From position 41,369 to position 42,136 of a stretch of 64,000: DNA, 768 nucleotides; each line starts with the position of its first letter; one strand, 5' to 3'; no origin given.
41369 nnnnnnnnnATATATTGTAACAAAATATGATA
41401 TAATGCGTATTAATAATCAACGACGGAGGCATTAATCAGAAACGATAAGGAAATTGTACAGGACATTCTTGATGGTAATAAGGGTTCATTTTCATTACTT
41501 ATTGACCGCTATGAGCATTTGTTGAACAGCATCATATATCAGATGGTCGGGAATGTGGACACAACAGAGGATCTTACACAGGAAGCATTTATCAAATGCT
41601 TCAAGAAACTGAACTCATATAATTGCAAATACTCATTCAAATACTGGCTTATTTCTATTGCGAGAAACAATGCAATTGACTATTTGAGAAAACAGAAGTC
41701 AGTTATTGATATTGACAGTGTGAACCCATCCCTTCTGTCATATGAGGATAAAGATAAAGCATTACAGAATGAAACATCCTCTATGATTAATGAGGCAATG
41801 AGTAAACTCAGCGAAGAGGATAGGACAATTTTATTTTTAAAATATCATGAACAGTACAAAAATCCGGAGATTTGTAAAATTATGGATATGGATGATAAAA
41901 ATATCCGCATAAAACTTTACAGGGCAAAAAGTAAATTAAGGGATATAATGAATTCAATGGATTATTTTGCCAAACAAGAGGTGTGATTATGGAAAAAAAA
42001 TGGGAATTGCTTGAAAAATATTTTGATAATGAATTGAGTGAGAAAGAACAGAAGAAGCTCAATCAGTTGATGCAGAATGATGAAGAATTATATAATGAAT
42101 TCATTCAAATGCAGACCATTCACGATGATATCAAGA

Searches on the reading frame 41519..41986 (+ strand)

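Call 25: search_protein_families(library=pfam, proteins=[window:41519-41986:+], max_evalue=0.001)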
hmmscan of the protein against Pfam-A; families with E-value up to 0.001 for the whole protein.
window:41519-41986:+ (155 aa): 2 families
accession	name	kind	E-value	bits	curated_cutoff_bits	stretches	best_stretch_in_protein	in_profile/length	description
PF04542.20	Sigma70_r2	-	5.5e-15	55.3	24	1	3-60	10-69/71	Sigma-70 region 2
PF08281.18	Sigma70_r4_2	-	5.6e-11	42.3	25.7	1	89-140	3-54/54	Sigma-70, region 4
